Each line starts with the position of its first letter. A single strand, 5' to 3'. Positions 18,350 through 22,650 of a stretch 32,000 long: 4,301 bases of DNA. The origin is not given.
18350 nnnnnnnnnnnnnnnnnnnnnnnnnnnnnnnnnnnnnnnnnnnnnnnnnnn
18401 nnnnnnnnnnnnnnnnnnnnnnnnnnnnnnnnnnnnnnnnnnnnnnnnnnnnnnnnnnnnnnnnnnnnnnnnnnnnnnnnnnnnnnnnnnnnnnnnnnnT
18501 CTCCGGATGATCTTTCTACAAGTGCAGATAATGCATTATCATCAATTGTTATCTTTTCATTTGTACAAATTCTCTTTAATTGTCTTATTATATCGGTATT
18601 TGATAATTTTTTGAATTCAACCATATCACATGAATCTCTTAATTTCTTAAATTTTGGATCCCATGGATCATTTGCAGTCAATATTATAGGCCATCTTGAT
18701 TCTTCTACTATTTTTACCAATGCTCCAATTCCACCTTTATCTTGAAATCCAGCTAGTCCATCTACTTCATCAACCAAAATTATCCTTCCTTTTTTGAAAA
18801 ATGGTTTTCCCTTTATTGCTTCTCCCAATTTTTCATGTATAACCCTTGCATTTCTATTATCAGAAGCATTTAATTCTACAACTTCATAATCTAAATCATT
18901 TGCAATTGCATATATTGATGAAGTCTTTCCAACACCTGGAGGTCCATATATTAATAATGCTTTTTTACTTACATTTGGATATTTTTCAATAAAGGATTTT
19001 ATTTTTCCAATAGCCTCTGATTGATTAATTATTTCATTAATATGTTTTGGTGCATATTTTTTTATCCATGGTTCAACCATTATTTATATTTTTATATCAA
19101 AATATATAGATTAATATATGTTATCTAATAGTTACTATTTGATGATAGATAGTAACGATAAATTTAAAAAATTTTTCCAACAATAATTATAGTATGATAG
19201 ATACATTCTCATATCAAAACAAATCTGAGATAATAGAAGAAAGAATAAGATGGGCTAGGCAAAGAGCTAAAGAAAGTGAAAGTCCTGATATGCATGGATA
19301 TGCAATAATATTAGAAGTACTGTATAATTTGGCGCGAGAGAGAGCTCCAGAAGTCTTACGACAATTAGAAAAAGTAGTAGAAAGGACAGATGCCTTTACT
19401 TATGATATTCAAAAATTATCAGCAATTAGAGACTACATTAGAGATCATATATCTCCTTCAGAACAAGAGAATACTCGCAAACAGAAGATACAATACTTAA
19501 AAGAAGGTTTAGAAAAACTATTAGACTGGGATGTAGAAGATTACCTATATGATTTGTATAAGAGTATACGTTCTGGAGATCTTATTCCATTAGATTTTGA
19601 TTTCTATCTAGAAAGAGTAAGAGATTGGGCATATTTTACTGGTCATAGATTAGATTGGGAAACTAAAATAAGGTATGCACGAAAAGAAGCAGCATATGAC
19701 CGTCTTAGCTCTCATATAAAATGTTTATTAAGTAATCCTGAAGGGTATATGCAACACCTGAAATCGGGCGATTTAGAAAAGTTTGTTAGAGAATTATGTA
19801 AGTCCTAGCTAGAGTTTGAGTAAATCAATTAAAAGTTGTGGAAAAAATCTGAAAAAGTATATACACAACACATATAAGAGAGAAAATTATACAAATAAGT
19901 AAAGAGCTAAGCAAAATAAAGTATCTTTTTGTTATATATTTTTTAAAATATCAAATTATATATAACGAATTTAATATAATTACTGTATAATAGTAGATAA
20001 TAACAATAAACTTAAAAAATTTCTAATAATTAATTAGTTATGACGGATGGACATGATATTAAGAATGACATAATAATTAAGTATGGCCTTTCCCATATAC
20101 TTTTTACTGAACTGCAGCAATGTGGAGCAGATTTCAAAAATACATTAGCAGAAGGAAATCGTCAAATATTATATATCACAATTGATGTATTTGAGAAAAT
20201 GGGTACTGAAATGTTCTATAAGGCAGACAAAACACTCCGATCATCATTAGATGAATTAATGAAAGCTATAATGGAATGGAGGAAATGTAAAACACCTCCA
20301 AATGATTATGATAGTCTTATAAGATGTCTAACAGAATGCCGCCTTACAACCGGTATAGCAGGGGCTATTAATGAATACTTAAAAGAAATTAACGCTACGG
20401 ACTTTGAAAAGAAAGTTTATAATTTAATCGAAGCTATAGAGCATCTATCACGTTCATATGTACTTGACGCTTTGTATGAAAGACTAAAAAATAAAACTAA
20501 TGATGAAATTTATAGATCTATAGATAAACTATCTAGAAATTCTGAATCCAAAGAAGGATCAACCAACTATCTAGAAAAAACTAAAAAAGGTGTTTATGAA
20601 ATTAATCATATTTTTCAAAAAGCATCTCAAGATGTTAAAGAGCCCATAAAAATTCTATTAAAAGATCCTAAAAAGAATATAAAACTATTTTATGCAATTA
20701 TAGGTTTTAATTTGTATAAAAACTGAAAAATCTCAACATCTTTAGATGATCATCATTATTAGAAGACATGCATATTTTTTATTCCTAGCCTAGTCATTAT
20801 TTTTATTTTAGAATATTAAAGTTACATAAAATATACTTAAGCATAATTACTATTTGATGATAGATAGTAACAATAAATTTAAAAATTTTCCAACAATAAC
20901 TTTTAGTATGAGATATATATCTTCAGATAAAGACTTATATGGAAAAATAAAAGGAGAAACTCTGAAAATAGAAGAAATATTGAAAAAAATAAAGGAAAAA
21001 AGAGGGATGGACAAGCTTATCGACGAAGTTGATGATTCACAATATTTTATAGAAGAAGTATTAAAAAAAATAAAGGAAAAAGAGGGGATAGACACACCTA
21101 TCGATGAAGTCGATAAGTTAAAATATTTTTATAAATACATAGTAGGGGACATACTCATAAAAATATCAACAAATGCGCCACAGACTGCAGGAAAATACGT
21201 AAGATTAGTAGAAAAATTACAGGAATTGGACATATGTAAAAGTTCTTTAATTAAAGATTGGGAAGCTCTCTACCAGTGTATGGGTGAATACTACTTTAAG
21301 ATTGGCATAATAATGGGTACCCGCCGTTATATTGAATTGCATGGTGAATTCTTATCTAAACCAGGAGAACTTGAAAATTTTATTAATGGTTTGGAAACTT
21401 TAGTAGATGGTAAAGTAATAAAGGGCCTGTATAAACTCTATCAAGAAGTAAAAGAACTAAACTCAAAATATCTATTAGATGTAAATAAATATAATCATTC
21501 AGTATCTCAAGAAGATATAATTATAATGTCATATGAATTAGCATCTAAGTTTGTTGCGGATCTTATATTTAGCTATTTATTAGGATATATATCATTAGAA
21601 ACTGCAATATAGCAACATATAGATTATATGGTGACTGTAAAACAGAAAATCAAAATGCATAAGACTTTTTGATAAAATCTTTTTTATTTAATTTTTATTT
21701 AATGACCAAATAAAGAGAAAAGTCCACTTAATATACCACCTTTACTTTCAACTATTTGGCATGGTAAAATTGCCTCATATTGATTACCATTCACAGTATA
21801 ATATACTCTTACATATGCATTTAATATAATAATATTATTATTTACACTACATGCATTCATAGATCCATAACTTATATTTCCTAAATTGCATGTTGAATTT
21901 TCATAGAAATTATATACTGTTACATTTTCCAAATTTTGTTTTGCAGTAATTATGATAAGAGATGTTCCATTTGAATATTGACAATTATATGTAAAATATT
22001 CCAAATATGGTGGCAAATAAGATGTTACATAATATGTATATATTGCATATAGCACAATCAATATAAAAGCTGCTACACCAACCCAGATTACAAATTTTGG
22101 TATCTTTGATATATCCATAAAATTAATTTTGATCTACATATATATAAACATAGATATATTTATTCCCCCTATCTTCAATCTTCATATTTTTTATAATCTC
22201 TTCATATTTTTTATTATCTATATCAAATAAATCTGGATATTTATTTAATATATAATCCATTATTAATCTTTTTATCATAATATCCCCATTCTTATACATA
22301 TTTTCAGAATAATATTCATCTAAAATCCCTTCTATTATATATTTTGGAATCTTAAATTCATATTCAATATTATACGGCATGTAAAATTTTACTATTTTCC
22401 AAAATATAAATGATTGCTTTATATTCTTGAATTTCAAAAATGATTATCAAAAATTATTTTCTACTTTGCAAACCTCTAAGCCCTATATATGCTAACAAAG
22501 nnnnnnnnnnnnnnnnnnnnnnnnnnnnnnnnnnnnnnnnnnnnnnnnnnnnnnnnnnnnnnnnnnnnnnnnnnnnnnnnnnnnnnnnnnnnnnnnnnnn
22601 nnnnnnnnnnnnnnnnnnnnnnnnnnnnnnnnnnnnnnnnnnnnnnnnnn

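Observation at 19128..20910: Each island gene carries its own copy of a ~68-nt conserved cassette: paired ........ boxes plus a TATA box set for leaderless transcription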

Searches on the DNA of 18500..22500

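Call 73: search_rna_families(source=window, start=18500, end=22500, threshold=evalue, max_evalue=1)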
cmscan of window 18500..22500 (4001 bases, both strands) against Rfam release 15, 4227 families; matches with E-value up to 1: 1.
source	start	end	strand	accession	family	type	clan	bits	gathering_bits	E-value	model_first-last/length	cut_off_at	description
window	22304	22333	-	RF00612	SNORD75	Gene; snRNA; snoRNA; CD-box;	-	17.8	50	0.53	29-58/62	no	Small nucleolar RNA SNORD75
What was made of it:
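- No Rfam family matches (call 73).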

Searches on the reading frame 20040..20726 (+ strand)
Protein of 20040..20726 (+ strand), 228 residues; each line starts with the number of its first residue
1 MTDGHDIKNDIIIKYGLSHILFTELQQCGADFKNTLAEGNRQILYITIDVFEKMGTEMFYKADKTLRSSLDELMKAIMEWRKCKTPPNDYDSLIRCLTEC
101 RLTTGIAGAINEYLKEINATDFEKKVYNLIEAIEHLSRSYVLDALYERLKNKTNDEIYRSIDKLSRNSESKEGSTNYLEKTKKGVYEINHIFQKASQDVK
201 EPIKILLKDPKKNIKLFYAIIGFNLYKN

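Call 12: search_protein_families(library=pfam, proteins=[window:20040-20726:+], max_evalue=0.1)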
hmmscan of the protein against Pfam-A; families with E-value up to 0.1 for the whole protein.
window:20040-20726:+ (228 aa): 2 families
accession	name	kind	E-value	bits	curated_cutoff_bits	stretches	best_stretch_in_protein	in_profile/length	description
PF20512.3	PMI_typeI_hel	-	0.012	16.5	23.4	0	129-178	10-62/88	Phosphomannose isomerase type I, helical insertion domain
PF21774.3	NagJ_C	-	0.017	16.3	28.3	1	109-184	5-79/114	Hyaluronidase post-catalytic domain-like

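Call 95: search_protein_families(library=padloc, proteins=[window:20040-20726:+], max_evalue=0.01)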
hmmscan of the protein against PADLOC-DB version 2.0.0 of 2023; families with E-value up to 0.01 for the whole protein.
window:20040-20726:+ (228 aa): 2 families
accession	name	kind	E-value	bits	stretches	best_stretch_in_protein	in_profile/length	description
PDLC04592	PDC-M34B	-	0.0047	14.6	1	123-183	58-119/192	-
PDLC00075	GajA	-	0.0091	12.6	0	102-163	151-213/536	AAA ATPase domain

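Call 96: search_protein_families(library=phrogs, proteins=[window:20040-20726:+], max_evalue=0.01)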
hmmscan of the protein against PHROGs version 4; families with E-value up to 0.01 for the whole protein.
window:20040-20726:+ (228 aa): 0 families
